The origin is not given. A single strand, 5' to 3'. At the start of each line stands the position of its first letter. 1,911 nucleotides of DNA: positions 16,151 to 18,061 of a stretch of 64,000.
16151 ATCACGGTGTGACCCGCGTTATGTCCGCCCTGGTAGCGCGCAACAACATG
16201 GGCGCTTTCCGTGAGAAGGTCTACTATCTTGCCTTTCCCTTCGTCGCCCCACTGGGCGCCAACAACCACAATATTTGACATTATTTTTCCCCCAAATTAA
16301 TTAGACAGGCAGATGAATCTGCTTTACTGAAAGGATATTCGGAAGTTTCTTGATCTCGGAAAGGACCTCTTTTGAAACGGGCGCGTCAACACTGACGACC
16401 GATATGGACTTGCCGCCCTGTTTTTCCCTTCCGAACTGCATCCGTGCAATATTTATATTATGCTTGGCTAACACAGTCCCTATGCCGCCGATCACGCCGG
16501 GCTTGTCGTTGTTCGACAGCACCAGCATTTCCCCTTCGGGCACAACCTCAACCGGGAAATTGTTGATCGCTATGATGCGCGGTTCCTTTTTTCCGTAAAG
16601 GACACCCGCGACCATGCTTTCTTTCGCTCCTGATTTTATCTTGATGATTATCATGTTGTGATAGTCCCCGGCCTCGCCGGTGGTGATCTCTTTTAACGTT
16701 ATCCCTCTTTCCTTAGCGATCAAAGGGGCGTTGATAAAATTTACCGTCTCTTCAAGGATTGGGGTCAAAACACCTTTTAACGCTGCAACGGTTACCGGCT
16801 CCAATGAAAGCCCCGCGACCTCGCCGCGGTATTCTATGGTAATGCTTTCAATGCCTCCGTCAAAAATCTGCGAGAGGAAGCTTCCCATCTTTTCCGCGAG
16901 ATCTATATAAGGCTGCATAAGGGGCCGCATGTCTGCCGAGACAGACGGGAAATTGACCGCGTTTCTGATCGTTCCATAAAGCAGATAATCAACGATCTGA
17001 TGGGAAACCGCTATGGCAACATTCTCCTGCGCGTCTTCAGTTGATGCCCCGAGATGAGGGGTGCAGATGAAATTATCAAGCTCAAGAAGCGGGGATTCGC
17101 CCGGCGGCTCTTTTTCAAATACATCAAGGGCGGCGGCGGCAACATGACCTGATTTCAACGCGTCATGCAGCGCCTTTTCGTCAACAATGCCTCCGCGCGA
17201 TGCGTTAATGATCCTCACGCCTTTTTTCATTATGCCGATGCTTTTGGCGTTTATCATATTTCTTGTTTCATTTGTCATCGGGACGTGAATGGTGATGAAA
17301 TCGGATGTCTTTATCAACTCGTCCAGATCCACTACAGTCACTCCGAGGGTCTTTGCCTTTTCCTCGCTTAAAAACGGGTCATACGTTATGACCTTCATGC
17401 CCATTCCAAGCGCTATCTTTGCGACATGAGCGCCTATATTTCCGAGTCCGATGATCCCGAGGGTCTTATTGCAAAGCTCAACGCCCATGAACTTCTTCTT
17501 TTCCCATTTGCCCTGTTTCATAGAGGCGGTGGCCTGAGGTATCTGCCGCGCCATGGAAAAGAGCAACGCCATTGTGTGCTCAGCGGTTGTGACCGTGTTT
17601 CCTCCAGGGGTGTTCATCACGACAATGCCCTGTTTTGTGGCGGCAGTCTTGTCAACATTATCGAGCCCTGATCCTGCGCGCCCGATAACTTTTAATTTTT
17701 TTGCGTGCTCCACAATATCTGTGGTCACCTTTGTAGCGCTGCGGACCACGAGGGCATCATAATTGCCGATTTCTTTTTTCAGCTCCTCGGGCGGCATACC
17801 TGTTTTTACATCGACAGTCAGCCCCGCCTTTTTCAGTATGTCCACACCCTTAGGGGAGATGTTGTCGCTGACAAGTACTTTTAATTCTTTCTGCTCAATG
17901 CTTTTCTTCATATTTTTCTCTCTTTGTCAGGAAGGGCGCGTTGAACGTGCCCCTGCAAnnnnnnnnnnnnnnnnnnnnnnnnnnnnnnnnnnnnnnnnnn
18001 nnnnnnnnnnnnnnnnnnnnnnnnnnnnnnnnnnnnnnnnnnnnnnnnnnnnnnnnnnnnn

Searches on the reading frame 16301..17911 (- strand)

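Call 87: search_protein_families(library=pfam, proteins=[window:16301-17911:-], max_evalue=0.0001)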
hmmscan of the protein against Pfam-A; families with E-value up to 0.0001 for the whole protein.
window:16301-17911:- (536 aa): 7 families
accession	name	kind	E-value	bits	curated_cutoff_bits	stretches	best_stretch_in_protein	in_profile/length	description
PF02826.25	2-Hacid_dh_C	-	1.8e-66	223.4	25.1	1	114-288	1-178/178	D-isomer specific 2-hydroxyacid dehydrogenase, NAD binding domain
PF00389.36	2-Hacid_dh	-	2.9e-38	131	24.6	1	12-320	1-134/134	D-isomer specific 2-hydroxyacid dehydrogenase, catalytic domain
PF19304.4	PGDH_inter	-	1.1e-37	129.2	27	1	332-450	2-119/119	D-3-phosphoglycerate dehydrogenase intervening domain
PF01842.31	ACT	-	8.8e-13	48.2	27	1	463-524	3-65/66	ACT domain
PF22629.2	ACT_AHAS_ss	-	2.7e-08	34.3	27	1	466-527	4-66/67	AHAS small subunit-like ACT domain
PF03446.21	NAD_binding_2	-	1.9e-05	25.1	21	1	151-256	2-111/161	NAD binding domain of 6-phosphogluconate dehydrogenase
PF07991.19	KARI_N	-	4.9e-05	23.4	20.6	0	146-231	2-88/165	Acetohydroxy acid isomeroreductase, NADPH-binding domain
